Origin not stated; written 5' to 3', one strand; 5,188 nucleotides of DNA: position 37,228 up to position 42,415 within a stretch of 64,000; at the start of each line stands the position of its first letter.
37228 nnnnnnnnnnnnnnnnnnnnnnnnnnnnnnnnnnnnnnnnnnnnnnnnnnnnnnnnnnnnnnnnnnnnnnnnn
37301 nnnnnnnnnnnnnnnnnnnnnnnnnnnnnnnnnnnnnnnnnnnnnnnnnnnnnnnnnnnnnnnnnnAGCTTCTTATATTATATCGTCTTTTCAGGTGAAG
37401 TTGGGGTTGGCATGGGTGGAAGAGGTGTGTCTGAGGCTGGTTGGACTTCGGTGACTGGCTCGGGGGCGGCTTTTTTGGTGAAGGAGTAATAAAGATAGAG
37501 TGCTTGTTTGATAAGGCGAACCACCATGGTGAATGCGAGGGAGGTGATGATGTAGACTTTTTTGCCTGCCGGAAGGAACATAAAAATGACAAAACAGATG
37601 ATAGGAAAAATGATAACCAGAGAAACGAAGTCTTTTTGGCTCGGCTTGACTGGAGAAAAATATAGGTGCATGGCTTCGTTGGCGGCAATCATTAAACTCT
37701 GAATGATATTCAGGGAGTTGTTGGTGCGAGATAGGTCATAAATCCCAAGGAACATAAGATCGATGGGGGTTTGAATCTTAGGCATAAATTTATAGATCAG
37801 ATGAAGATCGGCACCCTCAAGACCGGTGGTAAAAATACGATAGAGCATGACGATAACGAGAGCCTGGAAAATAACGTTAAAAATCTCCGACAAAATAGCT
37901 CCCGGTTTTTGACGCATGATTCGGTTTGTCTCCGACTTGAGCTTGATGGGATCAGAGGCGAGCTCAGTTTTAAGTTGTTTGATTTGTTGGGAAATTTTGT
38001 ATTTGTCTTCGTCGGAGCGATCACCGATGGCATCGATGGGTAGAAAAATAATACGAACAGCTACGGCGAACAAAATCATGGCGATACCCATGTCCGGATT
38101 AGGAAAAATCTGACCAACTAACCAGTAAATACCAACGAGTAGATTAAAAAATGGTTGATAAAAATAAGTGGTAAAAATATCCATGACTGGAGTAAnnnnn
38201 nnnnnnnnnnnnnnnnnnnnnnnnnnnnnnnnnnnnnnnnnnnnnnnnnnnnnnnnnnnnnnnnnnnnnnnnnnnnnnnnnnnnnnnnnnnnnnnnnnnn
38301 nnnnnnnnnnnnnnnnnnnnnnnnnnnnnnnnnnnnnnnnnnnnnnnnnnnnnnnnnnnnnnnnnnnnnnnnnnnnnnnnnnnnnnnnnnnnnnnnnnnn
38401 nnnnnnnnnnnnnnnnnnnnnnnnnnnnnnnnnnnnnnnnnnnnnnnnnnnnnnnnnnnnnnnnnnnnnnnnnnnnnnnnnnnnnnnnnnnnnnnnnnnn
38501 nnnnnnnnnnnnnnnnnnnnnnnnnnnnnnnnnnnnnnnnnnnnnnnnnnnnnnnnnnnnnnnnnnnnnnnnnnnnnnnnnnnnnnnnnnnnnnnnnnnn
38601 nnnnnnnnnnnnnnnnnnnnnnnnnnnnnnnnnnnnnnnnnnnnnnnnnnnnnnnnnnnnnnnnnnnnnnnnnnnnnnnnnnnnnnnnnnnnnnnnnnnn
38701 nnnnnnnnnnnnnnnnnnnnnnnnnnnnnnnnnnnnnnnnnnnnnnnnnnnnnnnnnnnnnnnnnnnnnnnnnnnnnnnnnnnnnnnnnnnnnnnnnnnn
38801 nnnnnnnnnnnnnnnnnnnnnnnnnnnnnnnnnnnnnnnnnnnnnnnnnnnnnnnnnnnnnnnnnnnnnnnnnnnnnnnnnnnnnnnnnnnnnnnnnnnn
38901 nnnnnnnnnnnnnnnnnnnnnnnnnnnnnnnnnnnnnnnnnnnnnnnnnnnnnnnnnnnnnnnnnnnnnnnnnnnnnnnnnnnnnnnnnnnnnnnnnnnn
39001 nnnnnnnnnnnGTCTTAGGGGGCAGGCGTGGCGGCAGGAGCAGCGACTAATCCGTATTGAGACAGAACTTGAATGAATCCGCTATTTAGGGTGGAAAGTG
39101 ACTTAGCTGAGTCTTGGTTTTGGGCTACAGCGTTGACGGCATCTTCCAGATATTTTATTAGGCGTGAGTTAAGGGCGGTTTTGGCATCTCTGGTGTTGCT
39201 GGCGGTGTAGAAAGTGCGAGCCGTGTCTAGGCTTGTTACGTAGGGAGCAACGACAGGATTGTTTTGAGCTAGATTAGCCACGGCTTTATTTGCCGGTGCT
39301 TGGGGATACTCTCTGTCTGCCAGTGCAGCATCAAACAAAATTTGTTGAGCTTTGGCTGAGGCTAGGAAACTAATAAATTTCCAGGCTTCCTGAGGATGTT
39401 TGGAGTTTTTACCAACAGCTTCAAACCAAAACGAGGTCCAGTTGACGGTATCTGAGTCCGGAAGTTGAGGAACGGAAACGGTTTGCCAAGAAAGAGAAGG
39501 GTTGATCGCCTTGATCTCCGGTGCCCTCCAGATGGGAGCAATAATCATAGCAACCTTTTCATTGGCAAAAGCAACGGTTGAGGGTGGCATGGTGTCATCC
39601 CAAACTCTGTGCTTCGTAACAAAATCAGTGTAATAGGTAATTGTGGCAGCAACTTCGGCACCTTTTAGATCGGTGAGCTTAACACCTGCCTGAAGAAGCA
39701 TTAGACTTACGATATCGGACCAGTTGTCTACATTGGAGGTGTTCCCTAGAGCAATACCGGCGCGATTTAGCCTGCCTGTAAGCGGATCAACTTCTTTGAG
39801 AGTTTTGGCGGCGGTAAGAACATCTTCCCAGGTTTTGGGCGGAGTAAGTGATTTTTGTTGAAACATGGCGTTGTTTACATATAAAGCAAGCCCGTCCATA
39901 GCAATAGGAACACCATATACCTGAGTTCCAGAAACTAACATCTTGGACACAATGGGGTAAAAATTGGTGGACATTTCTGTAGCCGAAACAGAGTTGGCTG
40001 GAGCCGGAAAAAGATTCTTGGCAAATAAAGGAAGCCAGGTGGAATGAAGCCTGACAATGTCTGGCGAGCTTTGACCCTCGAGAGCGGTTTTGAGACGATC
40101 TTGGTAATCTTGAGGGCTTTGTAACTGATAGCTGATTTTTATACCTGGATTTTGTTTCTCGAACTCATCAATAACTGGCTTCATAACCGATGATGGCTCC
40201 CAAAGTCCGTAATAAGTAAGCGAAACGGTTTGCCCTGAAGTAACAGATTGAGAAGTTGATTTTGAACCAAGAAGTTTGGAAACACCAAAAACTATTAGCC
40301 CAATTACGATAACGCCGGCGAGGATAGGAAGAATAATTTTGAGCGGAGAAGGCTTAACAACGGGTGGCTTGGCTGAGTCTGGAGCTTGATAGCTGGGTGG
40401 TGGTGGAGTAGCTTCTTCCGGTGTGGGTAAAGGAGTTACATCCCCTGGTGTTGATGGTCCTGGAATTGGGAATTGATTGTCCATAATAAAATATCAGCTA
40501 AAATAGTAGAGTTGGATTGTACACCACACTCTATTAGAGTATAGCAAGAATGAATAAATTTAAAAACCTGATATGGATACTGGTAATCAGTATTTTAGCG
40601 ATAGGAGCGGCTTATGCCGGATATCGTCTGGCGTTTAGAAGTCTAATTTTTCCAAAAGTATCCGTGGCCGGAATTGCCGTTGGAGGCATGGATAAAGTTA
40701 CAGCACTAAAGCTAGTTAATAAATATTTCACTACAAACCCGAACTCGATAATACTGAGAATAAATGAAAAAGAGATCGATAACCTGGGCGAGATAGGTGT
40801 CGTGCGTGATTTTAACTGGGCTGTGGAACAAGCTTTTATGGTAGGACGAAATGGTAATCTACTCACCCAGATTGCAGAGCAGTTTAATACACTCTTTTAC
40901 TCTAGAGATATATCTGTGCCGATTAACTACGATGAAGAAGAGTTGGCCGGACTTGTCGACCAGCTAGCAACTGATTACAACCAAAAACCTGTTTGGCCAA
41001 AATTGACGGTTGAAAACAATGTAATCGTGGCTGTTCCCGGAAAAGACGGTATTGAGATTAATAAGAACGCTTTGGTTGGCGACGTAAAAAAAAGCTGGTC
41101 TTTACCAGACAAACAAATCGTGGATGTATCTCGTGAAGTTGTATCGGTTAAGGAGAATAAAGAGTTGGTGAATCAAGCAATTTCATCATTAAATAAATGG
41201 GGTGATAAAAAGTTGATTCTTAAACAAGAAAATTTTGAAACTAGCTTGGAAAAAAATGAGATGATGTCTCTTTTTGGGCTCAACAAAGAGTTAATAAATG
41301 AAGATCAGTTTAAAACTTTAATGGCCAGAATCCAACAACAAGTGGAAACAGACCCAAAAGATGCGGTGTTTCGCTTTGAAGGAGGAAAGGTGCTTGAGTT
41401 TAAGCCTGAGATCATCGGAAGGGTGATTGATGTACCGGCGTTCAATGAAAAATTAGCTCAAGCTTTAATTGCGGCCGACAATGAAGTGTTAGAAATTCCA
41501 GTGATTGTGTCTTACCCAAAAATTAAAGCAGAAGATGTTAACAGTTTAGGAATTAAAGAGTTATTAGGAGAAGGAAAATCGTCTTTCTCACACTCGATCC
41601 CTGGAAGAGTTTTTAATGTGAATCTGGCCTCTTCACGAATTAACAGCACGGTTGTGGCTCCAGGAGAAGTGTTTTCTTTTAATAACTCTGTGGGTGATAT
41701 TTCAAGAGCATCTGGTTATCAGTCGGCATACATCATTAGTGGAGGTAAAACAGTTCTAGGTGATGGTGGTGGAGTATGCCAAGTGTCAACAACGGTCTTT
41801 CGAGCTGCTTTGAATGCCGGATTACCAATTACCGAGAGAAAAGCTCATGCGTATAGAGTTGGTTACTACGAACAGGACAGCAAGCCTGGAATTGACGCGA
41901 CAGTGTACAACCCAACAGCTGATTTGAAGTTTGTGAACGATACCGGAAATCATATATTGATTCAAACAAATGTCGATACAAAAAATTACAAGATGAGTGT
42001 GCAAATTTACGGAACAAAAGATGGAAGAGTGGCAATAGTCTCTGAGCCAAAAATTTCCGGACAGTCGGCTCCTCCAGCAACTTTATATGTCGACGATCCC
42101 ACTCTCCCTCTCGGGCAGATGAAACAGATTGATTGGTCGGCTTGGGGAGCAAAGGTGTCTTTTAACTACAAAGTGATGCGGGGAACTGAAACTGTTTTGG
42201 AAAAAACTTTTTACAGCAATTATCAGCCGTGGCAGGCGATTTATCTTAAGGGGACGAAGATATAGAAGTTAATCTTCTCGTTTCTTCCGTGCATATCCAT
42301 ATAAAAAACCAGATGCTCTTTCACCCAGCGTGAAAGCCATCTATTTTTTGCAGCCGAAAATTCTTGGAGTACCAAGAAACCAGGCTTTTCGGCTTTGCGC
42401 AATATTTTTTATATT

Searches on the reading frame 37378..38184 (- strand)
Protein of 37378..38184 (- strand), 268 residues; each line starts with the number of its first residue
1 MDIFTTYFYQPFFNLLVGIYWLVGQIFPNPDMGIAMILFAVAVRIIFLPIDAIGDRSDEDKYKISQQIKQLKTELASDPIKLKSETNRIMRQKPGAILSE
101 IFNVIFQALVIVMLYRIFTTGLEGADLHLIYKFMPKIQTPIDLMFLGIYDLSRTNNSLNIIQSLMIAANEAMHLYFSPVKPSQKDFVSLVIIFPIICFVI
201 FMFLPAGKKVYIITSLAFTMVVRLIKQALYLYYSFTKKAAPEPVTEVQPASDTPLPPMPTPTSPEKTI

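Call 10: search_protein_families(library=pfam, proteins=[window:37378-38184:-], max_evalue=0.001)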
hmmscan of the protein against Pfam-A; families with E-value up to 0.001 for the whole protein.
window:37378-38184:- (268 aa): 1 family
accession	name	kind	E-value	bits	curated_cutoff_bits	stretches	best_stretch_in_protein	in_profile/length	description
PF02096.25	60KD_IMP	-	3.2e-15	56.9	35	1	32-225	1-160/163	60Kd inner membrane protein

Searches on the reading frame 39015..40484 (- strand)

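Call 15: search_protein_families(library=pfam, proteins=[window:39015-40484:-], max_evalue=0.001)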
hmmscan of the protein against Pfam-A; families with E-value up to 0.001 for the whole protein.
window:39015-40484:- (489 aa): 4 families
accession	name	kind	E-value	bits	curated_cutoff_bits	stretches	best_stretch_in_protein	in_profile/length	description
PF13416.11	SBP_bac_8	-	1.3e-34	120.7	27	1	105-406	3-269/279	Bacterial extracellular solute-binding protein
PF01547.30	SBP_bac_1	-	2e-33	117.1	26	1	98-381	8-307/307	Bacterial extracellular solute-binding protein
PF13343.11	SBP_bac_6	-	7.7e-06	26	24.6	0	353-404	181-226/245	Bacterial extracellular solute-binding protein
PF13531.11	SBP_bac_11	-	8.7e-06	26.1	25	1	97-383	9-221/227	Bacterial extracellular solute-binding protein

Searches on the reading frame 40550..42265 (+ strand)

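Call 15: search_protein_families(library=pfam, proteins=[window:40550-42265:+], max_evalue=0.001)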
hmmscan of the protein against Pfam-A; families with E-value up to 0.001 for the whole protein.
window:40550-42265:+ (571 aa): 2 families
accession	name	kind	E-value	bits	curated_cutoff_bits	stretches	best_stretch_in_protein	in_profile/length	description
PF04294.18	VanW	-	1.2e-42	144.9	27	1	353-483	2-128/130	VanW like protein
PF12229.13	PG_binding_4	-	4.7e-26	91.7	22.1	2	80-182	6-107/117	Putative peptidoglycan binding domain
